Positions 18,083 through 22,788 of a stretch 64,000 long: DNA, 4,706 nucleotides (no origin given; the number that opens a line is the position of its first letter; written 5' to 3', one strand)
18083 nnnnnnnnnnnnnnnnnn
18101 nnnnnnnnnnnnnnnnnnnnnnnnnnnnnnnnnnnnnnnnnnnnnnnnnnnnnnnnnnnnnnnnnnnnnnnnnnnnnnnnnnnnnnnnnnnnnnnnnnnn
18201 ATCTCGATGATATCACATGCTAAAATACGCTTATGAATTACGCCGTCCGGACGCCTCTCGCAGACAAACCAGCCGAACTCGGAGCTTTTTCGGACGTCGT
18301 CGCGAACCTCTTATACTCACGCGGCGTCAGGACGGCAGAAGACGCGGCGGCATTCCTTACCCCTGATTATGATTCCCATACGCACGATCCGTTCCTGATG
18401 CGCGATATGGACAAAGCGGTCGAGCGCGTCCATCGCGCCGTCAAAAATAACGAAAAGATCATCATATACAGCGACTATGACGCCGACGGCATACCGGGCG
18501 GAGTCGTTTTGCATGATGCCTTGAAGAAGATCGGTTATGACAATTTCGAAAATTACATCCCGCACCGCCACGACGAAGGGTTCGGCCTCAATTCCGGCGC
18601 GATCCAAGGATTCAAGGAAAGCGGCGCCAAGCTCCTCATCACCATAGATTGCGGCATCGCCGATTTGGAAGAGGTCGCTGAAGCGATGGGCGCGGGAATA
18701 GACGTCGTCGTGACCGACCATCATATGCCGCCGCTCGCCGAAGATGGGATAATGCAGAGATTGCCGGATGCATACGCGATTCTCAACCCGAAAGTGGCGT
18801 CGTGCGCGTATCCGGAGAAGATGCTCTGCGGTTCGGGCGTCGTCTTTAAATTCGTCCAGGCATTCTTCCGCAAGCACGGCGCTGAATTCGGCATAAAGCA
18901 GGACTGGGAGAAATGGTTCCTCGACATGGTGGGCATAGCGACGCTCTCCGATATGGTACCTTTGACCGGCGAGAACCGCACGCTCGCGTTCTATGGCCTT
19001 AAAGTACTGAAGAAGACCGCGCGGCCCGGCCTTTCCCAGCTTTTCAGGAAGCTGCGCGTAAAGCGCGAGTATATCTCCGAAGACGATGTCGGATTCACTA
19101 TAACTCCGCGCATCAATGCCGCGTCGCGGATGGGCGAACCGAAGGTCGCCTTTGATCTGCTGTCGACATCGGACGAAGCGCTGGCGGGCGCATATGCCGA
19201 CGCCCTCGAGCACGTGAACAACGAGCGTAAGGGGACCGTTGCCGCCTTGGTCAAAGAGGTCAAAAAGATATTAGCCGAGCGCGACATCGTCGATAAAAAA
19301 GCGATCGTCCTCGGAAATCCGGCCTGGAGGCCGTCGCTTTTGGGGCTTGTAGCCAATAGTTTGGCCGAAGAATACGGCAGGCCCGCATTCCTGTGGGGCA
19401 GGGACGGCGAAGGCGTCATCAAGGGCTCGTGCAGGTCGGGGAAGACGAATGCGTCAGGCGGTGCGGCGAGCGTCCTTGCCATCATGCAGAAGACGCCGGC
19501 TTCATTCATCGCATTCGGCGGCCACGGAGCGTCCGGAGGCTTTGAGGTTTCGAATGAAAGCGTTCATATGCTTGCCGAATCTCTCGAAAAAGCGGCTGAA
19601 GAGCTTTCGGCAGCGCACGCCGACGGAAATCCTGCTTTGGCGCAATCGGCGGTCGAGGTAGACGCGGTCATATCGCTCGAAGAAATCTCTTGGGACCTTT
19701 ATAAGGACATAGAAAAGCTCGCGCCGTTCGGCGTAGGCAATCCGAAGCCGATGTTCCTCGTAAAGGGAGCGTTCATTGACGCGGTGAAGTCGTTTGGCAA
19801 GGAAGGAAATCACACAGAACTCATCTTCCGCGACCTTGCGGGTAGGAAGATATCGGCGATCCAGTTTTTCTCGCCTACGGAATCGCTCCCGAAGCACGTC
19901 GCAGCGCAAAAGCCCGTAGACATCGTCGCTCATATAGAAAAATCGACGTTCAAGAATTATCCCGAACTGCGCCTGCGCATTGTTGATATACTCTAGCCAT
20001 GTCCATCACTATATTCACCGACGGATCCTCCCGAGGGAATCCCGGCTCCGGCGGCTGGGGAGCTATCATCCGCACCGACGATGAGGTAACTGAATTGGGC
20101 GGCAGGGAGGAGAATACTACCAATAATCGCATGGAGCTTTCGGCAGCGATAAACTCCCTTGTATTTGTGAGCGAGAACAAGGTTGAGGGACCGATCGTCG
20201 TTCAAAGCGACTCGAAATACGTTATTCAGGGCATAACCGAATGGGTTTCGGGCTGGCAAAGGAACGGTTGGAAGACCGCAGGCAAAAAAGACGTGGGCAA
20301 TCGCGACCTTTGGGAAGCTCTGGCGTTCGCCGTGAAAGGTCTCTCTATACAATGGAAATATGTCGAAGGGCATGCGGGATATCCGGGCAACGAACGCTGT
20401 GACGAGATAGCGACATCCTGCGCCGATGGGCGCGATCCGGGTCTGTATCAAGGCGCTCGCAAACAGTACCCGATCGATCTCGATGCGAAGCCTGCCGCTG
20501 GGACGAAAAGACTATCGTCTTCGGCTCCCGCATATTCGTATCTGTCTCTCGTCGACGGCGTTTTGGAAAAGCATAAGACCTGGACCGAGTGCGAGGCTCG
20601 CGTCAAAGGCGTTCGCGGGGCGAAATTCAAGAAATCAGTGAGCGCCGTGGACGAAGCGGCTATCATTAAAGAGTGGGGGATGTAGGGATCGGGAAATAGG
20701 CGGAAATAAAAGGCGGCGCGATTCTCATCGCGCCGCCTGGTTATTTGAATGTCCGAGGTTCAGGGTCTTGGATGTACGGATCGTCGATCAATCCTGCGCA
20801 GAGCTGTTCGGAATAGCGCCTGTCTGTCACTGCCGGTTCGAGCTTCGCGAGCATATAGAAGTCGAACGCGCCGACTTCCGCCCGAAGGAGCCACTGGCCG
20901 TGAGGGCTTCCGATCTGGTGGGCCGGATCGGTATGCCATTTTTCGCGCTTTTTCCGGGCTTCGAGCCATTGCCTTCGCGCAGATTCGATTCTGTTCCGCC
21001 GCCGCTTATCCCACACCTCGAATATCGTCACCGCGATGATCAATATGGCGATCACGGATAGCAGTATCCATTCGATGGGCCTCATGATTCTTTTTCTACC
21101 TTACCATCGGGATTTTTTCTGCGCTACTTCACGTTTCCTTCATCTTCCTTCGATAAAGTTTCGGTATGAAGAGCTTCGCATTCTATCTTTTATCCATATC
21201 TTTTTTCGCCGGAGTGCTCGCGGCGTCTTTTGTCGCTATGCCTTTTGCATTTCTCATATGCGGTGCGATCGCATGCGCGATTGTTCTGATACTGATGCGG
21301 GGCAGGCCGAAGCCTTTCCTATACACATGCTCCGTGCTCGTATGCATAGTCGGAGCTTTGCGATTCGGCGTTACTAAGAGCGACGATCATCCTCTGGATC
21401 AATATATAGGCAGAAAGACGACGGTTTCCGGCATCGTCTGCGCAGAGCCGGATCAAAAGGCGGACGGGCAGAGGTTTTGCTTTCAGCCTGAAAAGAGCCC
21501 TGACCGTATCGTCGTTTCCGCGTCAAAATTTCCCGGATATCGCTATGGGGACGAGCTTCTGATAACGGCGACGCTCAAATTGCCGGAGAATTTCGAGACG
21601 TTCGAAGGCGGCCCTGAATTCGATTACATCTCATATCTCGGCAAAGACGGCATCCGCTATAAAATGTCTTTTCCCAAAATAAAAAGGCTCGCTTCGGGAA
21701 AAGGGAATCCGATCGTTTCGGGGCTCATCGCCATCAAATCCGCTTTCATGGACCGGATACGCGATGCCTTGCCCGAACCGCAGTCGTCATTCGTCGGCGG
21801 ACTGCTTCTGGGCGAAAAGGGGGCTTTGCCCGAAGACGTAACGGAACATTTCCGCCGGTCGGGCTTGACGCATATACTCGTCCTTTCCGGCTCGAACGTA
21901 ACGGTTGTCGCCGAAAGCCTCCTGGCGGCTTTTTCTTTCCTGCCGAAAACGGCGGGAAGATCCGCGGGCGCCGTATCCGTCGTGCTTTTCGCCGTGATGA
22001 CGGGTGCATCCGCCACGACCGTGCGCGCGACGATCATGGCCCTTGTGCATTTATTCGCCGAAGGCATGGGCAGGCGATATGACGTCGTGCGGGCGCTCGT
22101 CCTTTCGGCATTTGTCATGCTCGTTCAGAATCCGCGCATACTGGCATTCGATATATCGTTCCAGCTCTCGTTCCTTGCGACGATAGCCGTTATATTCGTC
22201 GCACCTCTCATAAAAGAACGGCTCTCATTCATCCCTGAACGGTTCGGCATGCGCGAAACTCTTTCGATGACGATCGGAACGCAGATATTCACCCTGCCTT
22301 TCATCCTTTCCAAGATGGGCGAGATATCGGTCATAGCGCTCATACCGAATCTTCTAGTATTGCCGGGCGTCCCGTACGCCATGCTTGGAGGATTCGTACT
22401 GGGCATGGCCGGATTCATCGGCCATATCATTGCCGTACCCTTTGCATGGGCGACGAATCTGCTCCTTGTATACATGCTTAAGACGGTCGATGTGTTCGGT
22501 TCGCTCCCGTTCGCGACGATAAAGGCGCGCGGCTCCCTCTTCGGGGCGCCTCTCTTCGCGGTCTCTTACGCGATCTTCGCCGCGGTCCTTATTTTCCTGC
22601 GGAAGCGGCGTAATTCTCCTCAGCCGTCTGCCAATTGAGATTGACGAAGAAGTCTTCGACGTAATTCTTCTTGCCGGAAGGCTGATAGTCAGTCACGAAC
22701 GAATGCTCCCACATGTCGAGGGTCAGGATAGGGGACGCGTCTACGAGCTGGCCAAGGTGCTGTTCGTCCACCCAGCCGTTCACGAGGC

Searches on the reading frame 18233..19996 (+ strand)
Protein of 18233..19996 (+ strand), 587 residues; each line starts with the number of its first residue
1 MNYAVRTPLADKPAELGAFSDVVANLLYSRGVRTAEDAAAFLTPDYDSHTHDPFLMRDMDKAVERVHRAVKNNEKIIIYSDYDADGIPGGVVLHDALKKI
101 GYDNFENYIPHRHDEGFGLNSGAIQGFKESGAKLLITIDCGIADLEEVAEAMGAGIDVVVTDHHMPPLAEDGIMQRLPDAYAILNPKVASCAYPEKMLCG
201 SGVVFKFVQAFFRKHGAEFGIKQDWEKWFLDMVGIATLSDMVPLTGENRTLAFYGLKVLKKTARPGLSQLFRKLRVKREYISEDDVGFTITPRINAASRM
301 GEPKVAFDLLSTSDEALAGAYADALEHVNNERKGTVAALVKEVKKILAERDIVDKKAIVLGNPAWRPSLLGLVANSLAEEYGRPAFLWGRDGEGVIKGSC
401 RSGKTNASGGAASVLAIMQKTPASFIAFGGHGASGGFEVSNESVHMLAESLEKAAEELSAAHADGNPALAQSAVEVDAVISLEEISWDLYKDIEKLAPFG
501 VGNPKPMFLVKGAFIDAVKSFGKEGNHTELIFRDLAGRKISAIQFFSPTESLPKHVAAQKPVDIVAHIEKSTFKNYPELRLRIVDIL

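Call 78: search_protein_families(library=pfam, proteins=[window:18233-19996:+], max_evalue=0.0001)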
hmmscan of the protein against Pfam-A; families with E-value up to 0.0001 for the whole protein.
window:18233-19996:+ (587 aa): 3 families
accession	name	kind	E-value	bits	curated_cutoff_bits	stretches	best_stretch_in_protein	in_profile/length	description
PF17768.7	RecJ_OB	-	3.9e-22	78.8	27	1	476-585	1-107/107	RecJ OB domain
PF01368.27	DHH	-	3.6e-21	76.2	28.1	1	75-216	1-104/125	DHH family, N-terminal domain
PF02272.25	DHHA1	-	6.7e-07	30.1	25.9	1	356-458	3-96/102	DHHA1 domain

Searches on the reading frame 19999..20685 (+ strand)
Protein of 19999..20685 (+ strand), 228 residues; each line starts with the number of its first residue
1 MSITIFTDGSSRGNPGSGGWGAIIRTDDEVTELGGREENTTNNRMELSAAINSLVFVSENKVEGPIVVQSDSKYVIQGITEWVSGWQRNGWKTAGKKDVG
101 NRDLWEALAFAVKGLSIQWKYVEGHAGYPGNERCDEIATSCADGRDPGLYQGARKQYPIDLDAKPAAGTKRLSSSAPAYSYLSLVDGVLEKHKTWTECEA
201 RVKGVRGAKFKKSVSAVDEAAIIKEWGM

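Call 78: search_protein_families(library=pfam, proteins=[window:19999-20685:+], max_evalue=0.0001)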
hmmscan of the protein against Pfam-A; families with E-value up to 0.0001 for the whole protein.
window:19999-20685:+ (228 aa): 3 families
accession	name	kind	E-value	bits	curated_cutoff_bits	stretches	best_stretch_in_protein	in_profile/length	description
PF00075.30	RNase_H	-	1.2e-40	139.4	25.8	1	2-140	3-138/141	RNase H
PF01693.22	Cauli_VI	-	6.5e-05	23.5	21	0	193-212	15-34/44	Ribonuclease H1 N-terminal domain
PF13456.12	RVT_3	-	8.3e-05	22.9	21.6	0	7-81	2-78/123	Reverse transcriptase-like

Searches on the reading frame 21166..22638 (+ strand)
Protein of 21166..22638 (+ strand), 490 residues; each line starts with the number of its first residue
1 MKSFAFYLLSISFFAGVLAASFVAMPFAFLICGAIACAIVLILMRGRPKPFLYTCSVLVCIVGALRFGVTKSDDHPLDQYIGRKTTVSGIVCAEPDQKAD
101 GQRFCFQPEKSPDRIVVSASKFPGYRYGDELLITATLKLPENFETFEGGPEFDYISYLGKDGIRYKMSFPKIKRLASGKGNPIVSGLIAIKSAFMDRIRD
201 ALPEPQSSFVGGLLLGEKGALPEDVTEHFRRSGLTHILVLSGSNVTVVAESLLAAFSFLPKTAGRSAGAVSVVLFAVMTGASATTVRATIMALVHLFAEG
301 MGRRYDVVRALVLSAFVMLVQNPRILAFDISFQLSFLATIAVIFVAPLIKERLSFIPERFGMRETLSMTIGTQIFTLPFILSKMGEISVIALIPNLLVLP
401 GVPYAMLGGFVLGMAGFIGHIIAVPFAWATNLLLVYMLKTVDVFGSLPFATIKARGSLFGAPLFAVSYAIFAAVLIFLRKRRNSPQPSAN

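Call 78: search_protein_families(library=pfam, proteins=[window:21166-22638:+], max_evalue=0.0001)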
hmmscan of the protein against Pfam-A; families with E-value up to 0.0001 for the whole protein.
window:21166-22638:+ (490 aa): 2 families
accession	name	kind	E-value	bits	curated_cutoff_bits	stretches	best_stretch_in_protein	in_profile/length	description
PF03772.21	Competence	-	5e-49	167.5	23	1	213-476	1-265/270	Competence protein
PF13567.11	DUF4131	-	5.5e-19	68.9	31.6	1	26-173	4-163/165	Domain of unknown function (DUF4131)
